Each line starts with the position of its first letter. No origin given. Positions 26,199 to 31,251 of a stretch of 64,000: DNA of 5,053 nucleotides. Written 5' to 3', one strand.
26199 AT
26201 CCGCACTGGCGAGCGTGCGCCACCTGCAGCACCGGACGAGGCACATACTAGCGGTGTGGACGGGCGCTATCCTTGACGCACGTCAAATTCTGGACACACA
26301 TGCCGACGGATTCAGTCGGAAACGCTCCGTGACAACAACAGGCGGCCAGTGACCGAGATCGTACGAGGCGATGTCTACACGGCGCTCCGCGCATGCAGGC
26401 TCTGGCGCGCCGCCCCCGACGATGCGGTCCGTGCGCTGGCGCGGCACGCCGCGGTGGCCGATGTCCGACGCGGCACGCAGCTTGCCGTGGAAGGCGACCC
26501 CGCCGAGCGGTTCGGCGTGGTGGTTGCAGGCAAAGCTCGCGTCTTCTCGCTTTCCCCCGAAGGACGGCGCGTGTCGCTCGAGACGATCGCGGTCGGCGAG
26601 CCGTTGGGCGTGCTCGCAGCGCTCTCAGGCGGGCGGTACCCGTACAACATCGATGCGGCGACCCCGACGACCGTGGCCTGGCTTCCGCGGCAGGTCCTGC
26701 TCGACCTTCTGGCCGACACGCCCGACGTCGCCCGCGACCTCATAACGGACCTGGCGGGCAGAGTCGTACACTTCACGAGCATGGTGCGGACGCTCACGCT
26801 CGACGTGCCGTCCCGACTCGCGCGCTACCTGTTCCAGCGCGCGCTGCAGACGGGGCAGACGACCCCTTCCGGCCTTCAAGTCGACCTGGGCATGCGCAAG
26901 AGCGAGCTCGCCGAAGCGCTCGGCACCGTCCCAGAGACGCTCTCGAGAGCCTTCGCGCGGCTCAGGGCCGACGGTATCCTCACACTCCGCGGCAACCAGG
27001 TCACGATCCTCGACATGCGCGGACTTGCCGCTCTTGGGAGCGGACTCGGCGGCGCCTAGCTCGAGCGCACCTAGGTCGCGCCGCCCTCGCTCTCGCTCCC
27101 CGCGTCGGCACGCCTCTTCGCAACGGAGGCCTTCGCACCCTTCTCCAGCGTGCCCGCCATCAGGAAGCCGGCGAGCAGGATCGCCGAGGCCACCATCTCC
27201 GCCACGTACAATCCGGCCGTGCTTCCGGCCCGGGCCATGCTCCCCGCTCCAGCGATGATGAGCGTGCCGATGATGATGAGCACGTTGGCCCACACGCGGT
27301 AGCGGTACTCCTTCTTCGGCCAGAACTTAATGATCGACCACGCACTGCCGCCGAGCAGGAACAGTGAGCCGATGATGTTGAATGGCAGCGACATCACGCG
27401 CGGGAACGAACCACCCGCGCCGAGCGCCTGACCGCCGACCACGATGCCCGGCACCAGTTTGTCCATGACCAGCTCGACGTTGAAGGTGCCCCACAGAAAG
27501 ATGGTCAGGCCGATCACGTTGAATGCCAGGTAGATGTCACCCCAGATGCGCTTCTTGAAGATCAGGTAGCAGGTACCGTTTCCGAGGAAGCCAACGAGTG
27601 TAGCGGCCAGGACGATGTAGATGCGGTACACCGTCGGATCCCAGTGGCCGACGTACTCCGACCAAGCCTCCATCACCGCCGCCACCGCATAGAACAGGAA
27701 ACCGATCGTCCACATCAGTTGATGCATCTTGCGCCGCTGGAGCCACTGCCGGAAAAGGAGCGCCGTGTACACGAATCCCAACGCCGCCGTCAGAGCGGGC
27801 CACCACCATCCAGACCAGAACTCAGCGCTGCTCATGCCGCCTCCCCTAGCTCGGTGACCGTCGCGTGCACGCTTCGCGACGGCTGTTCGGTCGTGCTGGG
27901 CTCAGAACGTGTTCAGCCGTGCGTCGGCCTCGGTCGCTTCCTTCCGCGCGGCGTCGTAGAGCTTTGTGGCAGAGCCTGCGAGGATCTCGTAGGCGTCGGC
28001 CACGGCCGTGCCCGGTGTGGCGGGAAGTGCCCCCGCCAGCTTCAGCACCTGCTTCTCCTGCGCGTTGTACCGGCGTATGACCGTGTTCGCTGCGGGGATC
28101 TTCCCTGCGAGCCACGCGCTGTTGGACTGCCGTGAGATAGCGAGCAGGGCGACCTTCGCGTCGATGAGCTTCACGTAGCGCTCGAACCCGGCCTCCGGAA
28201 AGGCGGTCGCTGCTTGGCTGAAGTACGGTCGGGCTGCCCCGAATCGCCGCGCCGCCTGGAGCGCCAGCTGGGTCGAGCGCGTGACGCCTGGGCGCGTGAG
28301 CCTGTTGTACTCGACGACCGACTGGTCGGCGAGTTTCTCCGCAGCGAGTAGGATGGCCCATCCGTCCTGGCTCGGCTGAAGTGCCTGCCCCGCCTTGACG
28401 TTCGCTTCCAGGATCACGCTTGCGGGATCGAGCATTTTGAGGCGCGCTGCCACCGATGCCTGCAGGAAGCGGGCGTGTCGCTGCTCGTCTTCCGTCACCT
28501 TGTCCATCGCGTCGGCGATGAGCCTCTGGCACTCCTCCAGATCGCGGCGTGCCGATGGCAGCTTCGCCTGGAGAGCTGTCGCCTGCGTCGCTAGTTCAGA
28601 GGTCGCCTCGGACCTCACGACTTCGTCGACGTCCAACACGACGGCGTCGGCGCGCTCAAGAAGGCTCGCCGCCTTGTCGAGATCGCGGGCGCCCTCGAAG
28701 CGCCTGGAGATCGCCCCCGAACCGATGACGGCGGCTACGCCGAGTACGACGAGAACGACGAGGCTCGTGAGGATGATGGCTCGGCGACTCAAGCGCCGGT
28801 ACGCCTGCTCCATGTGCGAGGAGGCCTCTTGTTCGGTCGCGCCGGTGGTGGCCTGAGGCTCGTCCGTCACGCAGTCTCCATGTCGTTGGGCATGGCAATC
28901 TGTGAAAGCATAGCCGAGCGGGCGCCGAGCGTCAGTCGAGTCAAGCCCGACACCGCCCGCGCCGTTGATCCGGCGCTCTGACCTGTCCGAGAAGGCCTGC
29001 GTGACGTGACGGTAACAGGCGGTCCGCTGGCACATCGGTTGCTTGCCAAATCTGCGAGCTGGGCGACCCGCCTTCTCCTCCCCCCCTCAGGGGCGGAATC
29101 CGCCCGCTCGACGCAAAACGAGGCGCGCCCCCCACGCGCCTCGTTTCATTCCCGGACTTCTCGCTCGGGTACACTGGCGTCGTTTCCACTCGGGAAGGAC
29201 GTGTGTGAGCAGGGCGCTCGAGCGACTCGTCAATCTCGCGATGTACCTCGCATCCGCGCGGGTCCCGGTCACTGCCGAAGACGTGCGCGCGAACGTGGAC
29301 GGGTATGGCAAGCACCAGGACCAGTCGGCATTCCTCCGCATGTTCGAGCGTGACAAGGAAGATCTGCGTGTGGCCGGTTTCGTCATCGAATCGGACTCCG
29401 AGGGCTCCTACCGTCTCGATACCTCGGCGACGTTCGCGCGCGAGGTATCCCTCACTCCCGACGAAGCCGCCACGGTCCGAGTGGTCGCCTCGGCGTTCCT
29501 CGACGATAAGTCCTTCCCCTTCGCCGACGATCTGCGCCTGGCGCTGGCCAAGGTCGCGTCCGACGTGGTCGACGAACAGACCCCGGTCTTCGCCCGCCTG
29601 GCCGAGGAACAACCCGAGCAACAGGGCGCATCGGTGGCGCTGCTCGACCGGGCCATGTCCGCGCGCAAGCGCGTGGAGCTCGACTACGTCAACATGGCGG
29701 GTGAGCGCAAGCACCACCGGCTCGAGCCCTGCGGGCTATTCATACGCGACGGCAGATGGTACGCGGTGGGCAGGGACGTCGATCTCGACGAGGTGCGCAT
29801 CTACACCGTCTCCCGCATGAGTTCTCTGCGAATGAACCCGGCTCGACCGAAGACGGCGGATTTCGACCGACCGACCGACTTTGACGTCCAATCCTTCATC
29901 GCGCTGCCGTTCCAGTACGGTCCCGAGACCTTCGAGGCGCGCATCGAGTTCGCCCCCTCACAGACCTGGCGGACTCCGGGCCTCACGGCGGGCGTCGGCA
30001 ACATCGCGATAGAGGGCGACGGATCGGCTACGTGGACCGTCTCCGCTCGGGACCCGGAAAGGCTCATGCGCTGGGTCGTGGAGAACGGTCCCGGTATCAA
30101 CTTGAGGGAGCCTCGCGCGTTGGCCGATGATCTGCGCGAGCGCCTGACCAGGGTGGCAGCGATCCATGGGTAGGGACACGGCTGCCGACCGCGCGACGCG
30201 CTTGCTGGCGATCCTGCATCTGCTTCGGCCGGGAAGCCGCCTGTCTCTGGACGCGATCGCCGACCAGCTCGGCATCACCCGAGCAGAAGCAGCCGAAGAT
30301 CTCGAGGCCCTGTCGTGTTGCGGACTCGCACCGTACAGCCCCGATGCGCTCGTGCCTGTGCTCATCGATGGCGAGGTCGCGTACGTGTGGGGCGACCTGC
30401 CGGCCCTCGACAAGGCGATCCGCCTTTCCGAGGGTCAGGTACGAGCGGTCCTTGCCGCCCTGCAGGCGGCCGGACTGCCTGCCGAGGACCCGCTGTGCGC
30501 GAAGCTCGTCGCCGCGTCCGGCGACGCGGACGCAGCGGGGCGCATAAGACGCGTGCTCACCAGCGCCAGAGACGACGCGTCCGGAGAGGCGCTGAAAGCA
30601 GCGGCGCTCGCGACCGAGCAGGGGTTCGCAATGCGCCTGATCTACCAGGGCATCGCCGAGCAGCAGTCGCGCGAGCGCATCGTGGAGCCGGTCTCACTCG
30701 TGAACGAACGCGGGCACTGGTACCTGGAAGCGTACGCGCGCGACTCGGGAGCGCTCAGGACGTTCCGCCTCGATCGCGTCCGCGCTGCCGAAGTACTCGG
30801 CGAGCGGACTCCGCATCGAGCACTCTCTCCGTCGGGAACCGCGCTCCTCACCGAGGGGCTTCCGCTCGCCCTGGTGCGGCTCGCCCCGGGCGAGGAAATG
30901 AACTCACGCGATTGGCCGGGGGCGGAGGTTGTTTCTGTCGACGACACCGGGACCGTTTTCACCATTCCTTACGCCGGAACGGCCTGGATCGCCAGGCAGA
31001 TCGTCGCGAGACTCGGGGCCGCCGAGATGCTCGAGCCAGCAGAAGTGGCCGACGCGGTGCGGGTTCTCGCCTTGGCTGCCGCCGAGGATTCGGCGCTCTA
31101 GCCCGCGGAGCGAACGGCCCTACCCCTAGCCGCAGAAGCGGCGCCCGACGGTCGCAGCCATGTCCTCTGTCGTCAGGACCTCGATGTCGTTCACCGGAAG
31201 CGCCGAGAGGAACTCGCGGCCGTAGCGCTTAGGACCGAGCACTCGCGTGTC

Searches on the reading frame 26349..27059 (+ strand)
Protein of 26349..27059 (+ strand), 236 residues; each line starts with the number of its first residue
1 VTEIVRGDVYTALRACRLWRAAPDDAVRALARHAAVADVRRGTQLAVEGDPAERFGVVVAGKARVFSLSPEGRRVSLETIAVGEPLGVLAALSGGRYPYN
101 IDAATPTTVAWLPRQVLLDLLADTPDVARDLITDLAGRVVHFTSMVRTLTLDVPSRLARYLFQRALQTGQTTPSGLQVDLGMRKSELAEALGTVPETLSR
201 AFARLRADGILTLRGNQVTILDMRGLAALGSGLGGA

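Call 44: search_protein_families(library=pfam, proteins=[window:26349-27059:+], max_evalue=0.0001)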
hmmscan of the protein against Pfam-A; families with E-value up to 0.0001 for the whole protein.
window:26349-27059:+ (236 aa): 2 families
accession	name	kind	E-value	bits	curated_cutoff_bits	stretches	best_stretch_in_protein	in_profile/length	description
PF13545.12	HTH_Crp_2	-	4.4e-17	62.2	27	1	156-229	2-70/70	Crp-like helix-turn-helix domain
PF00027.35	cNMP_binding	-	1.6e-14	54.1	27.5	1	39-122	4-87/89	Cyclic nucleotide-binding domain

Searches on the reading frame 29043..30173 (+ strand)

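Call 45: search_protein_families(library=pfam, proteins=[window:29043-30173:+], max_evalue=0.0001)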
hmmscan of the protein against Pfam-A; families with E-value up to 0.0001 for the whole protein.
window:29043-30173:+ (376 aa): 2 families
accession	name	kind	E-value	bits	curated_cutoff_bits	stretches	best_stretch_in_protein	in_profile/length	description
PF13280.12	WYL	-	1.1e-14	54.6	21.8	1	199-264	4-70/70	WYL domain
PF25583.1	WCX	-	4.6e-09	36.9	23.9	1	296-372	2-76/76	WCX domain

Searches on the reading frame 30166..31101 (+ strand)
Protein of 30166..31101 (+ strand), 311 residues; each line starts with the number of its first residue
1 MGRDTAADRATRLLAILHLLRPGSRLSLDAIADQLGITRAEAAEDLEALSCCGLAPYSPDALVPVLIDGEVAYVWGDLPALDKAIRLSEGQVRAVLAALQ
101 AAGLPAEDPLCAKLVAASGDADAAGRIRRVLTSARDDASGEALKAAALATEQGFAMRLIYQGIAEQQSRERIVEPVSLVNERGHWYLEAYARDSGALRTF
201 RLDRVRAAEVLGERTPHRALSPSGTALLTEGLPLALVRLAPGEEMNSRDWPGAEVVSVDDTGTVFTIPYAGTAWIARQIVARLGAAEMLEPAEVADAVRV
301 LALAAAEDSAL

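Call 45: search_protein_families(library=pfam, proteins=[window:30166-31101:+], max_evalue=0.0001)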
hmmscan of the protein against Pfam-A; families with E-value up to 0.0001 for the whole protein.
window:30166-31101:+ (311 aa): 4 families
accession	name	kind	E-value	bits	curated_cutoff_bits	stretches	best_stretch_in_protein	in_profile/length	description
PF13280.12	WYL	-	8.6e-17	61.3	21.8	1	142-210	2-70/70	WYL domain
PF19187.6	HTH_PafC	-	2.1e-12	47.3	32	1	9-102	2-94/115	PafC helix-turn-helix domain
PF25583.1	WCX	-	4.8e-08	33.7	23.9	1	235-305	5-75/76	WCX domain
PF09339.16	HTH_IclR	-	9.6e-05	22.5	22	0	11-54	3-47/52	IclR helix-turn-helix domain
